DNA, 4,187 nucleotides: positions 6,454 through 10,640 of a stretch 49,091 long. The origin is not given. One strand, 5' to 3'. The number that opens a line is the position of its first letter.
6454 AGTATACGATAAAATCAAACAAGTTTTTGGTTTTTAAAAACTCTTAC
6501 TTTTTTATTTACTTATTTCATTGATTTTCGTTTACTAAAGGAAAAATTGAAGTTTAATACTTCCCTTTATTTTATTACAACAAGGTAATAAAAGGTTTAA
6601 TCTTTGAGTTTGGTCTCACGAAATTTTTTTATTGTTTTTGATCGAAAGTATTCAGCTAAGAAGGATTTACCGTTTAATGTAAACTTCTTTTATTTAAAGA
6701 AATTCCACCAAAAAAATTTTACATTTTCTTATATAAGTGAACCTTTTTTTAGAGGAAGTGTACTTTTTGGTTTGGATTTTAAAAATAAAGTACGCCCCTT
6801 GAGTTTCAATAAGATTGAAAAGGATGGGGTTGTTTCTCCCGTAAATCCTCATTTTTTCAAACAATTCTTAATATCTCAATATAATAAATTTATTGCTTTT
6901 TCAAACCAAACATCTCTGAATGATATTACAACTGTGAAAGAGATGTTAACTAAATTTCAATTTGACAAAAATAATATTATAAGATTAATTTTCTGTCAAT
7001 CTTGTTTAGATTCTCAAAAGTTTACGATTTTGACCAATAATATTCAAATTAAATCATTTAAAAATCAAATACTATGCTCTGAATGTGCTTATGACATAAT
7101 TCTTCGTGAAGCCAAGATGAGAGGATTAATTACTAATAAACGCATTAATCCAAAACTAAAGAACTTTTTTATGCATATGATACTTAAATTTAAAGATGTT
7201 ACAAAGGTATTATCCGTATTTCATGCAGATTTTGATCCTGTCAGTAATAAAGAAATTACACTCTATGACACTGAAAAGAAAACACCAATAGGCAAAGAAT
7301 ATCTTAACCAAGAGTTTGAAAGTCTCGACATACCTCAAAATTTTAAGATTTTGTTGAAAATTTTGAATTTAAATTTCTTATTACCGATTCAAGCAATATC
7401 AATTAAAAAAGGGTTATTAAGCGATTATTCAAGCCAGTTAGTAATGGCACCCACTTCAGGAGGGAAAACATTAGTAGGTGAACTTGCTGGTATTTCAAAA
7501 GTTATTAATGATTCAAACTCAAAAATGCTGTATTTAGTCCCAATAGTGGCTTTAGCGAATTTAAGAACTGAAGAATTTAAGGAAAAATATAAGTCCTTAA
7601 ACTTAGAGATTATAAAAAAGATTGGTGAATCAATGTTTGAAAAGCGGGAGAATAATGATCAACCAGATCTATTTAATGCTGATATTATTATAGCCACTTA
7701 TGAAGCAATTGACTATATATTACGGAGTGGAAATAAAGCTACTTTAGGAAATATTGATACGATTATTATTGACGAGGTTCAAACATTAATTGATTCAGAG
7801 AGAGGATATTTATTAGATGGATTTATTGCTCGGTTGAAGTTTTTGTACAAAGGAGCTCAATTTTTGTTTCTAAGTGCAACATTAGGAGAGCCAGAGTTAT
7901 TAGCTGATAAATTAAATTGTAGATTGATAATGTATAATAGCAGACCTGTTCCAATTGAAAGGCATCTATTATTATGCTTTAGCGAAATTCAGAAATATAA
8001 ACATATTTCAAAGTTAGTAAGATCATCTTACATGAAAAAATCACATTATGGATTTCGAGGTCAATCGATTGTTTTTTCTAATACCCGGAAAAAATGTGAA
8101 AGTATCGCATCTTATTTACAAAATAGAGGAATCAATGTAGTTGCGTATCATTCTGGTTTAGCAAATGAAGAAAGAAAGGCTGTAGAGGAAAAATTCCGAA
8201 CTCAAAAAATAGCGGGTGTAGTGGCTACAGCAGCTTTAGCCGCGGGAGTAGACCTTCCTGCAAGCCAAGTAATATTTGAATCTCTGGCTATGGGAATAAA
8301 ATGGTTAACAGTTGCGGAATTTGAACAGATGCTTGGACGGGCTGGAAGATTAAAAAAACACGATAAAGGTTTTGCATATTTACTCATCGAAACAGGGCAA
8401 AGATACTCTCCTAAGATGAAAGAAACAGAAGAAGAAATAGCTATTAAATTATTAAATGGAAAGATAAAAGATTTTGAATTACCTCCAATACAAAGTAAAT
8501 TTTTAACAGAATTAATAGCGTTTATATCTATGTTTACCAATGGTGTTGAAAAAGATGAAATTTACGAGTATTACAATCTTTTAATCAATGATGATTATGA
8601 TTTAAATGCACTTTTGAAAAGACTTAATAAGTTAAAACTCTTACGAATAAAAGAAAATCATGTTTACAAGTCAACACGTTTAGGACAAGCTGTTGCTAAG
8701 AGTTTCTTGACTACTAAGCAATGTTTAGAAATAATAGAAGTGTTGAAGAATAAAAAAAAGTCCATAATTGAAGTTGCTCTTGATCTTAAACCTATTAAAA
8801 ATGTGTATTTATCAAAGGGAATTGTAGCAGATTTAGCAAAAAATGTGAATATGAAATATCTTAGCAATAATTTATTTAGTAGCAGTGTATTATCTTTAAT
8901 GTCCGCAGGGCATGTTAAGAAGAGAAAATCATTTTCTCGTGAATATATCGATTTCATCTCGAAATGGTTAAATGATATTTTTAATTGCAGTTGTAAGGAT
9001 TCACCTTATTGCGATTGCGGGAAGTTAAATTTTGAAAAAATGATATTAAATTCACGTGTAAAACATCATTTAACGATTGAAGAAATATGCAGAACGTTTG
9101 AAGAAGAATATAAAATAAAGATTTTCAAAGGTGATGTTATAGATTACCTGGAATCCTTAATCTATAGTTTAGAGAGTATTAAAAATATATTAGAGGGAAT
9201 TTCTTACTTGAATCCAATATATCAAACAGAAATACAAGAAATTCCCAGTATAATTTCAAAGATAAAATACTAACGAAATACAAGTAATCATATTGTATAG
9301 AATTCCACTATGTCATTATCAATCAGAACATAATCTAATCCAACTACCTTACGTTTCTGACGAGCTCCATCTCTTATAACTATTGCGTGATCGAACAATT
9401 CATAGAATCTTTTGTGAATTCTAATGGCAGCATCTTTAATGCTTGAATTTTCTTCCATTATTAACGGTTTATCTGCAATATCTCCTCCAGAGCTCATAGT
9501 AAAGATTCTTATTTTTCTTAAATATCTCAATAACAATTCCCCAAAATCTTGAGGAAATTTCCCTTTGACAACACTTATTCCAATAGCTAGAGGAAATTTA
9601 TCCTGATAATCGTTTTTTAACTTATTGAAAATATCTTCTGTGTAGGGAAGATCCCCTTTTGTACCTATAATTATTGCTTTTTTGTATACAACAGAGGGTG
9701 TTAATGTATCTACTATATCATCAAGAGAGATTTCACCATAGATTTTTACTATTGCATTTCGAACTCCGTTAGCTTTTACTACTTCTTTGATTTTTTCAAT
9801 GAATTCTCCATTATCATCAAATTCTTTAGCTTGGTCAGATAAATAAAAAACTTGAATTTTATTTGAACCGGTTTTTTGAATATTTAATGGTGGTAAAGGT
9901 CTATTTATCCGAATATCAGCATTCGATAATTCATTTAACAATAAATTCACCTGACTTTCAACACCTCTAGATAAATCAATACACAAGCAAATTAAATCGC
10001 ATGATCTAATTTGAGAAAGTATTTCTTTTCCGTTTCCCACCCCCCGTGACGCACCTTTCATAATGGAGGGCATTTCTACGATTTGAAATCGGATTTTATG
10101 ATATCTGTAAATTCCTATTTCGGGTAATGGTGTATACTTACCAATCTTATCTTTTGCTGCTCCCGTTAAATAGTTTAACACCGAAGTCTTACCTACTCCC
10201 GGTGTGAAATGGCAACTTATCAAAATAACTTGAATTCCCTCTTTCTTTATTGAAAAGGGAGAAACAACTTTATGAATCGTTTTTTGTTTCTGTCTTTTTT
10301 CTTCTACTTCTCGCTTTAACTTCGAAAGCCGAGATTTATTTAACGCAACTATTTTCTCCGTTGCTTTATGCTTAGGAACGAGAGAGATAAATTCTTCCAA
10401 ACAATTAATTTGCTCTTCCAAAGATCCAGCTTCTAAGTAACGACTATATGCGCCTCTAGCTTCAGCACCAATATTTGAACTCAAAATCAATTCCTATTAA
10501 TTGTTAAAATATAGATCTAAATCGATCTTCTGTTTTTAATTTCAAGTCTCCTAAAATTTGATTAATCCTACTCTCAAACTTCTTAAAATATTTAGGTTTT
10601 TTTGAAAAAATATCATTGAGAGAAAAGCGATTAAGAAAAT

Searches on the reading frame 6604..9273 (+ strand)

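Call 17: search_protein_families(library=pfam, proteins=[window:6604-9273:+], max_evalue=0.01)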
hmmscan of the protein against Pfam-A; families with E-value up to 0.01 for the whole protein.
window:6604-9273:+ (889 aa): 5 families
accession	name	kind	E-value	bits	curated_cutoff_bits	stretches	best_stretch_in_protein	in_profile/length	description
PF00270.35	DEAD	-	2.3e-25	89.7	26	1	261-428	2-161/167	DEAD/DEAH box helicase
PF19131.5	DUF5814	-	1.1e-23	84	25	1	730-862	2-128/148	Family of unknown function (DUF5814)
PF00271.37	Helicase_C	-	1.2e-18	67.8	23.5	1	481-583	11-109/110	Helicase conserved C-terminal domain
PF04851.21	ResIII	-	2.5e-06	28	22.5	1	278-426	26-161/164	Type III restriction enzyme, res subunit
PF22590.2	Cas3-like_C_2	-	3.7e-05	24.4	27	1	487-587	4-105/106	CRISPR-associated nuclease/helicase Cas3, C-terminal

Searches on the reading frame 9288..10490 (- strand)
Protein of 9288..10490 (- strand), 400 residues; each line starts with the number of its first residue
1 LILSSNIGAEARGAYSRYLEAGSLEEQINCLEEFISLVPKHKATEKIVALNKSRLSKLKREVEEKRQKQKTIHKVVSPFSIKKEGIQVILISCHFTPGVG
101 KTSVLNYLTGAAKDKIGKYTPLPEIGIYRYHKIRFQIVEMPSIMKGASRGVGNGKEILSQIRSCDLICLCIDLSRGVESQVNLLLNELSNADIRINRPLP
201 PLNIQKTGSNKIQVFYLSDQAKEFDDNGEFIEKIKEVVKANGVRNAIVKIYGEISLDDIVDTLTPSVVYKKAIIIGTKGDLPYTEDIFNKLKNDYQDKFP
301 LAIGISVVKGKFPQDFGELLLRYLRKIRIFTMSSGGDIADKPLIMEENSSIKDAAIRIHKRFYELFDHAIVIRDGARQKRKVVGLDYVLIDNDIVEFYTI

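Call 17: search_protein_families(library=pfam, proteins=[window:9288-10490:-], max_evalue=0.01)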
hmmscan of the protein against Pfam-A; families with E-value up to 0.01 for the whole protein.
window:9288-10490:- (400 aa): 4 families
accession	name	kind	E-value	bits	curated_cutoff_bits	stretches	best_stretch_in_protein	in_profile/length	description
PF16897.10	MMR_HSR1_Xtn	-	5e-09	36.5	35.2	1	232-307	18-87/106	C-terminal region of MMR_HSR1 domain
PF01926.29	MMR_HSR1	-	5.8e-09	36.5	21.9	1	97-187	8-99/113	50S ribosome-binding GTPase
PF02824.27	TGS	-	1.6e-06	28.5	22.2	1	336-399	8-60/60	TGS domain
PF05482.18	Serendipity_A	-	0.0023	17.1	35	1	13-99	222-308/541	Serendipity locus alpha protein (SRY-A)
